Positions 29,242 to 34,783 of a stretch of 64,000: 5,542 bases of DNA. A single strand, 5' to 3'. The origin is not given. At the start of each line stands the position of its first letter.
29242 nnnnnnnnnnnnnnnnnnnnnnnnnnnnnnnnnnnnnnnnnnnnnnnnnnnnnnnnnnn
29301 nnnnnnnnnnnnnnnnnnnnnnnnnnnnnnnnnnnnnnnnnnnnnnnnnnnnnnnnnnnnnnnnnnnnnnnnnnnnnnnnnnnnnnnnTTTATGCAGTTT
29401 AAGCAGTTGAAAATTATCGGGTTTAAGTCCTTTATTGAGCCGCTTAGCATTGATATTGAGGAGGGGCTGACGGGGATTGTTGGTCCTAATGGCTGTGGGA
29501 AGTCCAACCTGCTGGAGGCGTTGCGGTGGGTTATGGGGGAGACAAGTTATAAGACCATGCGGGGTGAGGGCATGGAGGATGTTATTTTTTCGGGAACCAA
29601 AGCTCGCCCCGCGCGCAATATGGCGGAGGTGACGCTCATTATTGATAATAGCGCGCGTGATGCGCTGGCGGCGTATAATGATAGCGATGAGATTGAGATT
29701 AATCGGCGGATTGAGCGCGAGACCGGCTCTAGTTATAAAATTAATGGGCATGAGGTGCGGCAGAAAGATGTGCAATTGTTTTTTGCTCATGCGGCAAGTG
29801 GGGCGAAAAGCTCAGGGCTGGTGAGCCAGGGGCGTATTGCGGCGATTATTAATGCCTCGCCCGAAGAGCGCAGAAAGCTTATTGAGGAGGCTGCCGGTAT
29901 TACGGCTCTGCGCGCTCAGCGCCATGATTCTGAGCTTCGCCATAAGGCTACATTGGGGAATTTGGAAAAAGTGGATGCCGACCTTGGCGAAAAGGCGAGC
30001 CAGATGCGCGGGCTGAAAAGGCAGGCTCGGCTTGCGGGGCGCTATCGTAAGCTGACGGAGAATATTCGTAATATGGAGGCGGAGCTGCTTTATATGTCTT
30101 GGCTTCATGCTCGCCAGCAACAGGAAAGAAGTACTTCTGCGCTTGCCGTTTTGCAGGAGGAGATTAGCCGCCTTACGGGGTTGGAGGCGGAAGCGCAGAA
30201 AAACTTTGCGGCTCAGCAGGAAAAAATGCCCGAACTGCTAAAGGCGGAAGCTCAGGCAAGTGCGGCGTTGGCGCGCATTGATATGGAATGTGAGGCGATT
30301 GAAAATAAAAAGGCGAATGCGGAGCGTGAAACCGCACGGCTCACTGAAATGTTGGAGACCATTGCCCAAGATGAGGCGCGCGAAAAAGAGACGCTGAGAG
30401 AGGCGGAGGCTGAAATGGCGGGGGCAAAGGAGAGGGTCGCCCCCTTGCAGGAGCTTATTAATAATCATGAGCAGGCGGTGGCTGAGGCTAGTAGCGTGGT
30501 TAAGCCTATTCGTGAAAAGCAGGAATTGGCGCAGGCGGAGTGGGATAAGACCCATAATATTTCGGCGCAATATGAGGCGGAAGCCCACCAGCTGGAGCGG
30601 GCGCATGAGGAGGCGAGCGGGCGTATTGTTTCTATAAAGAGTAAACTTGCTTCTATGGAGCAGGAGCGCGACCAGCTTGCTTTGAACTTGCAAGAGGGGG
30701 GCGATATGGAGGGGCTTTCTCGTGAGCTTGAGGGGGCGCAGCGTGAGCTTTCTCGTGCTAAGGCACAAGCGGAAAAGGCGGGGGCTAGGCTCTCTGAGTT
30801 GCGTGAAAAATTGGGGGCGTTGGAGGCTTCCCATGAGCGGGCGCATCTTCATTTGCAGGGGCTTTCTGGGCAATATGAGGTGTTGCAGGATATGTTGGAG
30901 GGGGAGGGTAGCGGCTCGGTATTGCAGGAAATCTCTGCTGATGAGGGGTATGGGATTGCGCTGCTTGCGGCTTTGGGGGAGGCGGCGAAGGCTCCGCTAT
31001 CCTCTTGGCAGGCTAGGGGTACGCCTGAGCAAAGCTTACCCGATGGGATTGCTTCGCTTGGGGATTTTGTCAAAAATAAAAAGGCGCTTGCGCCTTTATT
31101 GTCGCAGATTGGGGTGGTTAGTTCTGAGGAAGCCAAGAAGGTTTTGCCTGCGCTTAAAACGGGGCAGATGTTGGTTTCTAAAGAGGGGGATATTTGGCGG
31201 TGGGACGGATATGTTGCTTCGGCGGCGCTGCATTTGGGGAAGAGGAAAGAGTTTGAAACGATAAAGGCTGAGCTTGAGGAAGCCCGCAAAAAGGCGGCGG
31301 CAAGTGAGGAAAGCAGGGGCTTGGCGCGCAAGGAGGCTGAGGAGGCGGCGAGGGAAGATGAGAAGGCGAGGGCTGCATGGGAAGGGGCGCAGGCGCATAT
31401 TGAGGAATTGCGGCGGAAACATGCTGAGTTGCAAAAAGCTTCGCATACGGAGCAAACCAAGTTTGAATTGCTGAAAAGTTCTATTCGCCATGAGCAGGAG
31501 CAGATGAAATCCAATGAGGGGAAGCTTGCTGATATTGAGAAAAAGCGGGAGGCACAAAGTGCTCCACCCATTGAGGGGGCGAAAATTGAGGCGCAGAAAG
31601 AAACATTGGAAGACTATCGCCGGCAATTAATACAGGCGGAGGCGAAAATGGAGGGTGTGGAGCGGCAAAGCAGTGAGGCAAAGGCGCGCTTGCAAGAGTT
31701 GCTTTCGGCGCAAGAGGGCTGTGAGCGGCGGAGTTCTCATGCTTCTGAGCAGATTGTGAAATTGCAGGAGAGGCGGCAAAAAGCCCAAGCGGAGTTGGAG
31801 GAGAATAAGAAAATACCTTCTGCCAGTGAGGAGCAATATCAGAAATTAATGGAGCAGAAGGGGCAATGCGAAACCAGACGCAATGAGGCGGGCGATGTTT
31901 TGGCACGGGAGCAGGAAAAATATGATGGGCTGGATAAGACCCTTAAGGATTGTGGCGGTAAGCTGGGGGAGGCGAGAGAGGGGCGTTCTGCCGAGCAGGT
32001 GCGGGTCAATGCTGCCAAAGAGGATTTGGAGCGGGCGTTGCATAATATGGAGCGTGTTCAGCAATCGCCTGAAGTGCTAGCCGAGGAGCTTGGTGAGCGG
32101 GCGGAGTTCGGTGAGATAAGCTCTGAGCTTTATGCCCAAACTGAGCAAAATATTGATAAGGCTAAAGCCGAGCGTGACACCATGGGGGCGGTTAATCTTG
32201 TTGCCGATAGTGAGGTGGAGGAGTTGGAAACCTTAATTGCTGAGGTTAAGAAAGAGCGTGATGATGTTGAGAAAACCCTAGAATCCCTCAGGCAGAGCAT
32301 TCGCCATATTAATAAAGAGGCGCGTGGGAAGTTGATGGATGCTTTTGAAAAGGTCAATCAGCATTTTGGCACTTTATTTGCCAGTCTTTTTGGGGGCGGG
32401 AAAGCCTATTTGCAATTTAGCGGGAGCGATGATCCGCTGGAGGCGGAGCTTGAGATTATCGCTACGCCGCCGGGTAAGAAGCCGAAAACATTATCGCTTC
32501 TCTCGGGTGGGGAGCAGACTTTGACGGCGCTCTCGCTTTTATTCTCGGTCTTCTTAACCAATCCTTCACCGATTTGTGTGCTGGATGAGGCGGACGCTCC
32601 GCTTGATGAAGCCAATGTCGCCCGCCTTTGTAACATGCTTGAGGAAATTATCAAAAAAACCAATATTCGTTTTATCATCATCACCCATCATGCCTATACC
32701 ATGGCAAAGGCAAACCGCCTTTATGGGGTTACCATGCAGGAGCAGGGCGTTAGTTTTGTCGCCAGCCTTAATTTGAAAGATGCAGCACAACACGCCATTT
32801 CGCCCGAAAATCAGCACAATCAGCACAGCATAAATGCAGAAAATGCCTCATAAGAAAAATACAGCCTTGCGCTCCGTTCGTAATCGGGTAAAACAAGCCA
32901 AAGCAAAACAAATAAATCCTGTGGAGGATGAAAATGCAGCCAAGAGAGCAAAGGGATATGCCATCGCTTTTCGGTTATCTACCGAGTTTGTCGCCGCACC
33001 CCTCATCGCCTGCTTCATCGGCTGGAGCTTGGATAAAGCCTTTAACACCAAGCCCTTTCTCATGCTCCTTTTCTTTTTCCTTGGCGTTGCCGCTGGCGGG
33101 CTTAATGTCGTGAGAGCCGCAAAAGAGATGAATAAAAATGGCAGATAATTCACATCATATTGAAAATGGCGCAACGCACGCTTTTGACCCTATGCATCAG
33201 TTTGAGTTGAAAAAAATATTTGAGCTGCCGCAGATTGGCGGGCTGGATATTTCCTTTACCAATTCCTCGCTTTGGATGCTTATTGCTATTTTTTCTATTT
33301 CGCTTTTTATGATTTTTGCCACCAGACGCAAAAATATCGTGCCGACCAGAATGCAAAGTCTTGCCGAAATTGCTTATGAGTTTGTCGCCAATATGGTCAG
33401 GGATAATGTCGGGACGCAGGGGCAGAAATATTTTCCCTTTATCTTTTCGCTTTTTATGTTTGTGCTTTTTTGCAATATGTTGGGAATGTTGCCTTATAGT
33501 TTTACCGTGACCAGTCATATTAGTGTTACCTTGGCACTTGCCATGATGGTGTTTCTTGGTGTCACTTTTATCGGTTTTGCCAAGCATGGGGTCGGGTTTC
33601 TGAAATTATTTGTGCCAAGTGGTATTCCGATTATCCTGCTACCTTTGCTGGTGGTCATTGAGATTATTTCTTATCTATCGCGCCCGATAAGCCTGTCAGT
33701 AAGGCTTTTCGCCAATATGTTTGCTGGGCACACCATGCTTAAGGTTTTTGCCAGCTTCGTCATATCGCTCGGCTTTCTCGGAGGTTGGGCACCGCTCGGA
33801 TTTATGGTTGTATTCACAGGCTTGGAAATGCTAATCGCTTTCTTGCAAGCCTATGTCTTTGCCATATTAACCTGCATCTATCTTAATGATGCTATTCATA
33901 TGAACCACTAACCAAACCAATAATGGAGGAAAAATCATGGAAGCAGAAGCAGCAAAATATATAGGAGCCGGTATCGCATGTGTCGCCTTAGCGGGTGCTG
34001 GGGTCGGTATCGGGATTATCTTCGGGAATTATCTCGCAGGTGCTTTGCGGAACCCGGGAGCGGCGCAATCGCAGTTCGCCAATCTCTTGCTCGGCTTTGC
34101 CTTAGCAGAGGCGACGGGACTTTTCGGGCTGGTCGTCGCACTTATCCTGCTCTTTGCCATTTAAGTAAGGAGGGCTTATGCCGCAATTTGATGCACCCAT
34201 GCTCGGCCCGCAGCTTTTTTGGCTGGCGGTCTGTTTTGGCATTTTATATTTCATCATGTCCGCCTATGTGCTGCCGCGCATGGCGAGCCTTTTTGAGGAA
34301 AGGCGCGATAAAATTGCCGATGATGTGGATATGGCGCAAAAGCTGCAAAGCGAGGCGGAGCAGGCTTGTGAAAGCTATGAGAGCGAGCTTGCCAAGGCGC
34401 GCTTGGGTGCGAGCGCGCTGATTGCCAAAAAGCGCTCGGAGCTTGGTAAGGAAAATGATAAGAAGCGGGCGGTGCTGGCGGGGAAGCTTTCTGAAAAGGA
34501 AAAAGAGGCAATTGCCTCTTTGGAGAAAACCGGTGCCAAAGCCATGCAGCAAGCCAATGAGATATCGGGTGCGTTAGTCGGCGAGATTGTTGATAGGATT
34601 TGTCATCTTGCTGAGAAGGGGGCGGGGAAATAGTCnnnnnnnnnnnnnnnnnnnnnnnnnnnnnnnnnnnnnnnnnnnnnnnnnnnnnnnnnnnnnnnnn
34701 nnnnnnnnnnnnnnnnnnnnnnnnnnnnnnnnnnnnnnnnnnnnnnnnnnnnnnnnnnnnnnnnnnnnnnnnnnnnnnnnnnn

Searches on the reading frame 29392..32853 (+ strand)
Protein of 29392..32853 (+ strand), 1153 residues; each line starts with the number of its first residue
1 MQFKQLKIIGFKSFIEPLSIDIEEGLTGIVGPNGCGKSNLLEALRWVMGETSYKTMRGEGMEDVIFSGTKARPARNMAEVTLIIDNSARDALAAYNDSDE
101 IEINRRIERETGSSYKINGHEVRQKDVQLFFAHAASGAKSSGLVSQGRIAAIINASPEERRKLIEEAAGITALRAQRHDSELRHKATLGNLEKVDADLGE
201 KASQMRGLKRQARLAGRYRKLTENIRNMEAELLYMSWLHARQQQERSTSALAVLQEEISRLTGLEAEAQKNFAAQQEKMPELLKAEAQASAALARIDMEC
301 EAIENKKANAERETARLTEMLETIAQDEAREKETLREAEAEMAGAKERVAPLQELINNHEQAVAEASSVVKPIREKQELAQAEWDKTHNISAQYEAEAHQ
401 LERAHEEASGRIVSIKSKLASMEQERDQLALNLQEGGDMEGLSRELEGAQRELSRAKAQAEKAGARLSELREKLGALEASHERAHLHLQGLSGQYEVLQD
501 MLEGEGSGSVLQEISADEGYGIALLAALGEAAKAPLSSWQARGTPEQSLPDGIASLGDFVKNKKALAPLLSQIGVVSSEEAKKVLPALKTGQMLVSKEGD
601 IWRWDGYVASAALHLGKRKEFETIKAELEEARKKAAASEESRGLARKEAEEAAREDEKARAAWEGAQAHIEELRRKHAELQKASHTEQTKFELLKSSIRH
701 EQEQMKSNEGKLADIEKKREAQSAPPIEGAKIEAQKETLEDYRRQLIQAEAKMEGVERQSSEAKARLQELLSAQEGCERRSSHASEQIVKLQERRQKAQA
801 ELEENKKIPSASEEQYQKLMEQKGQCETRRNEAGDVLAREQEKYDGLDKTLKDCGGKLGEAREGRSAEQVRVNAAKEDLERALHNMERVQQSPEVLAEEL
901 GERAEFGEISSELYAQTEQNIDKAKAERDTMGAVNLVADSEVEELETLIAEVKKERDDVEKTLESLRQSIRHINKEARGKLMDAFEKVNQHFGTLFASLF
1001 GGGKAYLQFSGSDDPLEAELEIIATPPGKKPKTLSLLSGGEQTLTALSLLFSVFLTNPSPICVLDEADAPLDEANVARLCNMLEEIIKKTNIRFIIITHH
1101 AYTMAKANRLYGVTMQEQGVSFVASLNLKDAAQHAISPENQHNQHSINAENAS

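Call 27: search_protein_families(library=pfam, proteins=[window:29392-32853:+], max_evalue=0.01)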
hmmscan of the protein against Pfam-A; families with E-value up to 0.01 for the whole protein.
window:29392-32853:+ (1153 aa): 7 families
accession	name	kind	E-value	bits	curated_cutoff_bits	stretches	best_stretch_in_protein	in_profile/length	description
PF02463.25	SMC_N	-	5.5e-54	183.3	40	1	4-1121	3-219/220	RecF/RecN/SMC N terminal domain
PF13175.12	AAA_15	-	3.4e-10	40.5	32.1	1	1-258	1-92/374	AAA ATPase domain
PF13304.12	AAA_21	-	6.4e-10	40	27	1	26-83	1-63/304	AAA domain, putative AbiEii toxin, Type IV TA system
PF13476.12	AAA_23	-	1.8e-09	39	27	1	5-259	1-194/201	AAA domain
PF13555.12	AAA_29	-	0.0018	18.4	27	1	5-48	3-46/61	P-loop containing region of AAA domain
PF00005.33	ABC_tran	-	0.0023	19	25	1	17-45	3-32/137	ABC transporter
PF10473.14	CENP-F_leu_zip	-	0.0063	17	34.5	1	439-503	26-90/140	Leucine-rich repeats of kinetochore protein Cenp-F/LEK1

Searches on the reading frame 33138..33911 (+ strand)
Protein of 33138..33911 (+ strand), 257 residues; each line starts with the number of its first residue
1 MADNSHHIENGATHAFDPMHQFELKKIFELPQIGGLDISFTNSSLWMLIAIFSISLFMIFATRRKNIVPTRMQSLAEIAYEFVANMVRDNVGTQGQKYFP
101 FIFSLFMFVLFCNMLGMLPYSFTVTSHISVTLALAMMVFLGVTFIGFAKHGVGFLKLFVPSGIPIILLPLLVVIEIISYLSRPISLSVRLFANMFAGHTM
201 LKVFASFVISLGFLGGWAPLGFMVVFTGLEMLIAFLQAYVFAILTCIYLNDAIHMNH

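Call 49: search_protein_families(library=pfam, proteins=[window:33138-33911:+], max_evalue=0.001)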
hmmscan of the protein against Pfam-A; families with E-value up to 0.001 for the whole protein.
window:33138-33911:+ (257 aa): 1 family
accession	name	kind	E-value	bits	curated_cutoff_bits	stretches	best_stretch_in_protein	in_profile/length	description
PF00119.25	ATP-synt_A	-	3.4e-69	233.5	33.9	1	45-250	2-217/217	ATP synthase A chain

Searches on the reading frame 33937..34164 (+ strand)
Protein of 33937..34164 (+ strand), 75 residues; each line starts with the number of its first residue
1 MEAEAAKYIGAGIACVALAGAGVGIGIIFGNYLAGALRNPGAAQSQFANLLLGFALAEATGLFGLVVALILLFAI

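Call 56: find_encoding_contigs(protein=window:33937-34164:+, flank=10000, max_places=10)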
Protein window:33937-34164:+ (75 aa): 1 contig read that carries it; 1 place shown.
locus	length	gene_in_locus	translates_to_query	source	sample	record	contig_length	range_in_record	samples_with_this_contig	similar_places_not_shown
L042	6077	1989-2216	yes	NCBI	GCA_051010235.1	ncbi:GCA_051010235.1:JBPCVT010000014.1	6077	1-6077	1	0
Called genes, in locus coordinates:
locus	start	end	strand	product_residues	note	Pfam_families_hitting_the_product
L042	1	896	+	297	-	PF02463:SMC_N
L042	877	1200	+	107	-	PF09527:ATPase_gene1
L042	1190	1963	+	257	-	PF00119:ATP-synt_A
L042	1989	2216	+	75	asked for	PF00137:ATP-synt_C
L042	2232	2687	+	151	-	PF02326:YMF19, PF00430:ATP-synt_B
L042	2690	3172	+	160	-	PF00430:ATP-synt_B, PF05405:Mt_ATP-synt_B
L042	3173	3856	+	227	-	PF00535:Glycos_transf_2, PF13641:Glyco_tranf_2_3 (weak)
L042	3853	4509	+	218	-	PF09837:DUF2064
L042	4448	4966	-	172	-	PF00994:MoCF_biosynth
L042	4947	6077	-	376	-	PF01464:SLT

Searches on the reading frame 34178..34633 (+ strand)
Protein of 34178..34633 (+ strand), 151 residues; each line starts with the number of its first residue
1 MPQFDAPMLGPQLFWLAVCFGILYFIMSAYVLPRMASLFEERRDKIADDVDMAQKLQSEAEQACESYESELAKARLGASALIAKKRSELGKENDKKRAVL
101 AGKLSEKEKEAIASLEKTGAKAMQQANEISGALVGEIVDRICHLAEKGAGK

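Call 49: search_protein_families(library=pfam, proteins=[window:34178-34633:+], max_evalue=0.001)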
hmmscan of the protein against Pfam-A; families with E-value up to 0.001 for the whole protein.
window:34178-34633:+ (151 aa): 2 families
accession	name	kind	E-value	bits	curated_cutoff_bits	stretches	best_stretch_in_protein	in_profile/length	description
PF00430.23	ATP-synt_B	-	2.5e-17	63.6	28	1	13-140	2-129/132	ATP synthase B/B' CF(0)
PF02326.20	YMF19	-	1.2e-09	39.3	22.6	1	2-76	1-73/84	Plant ATP synthase F0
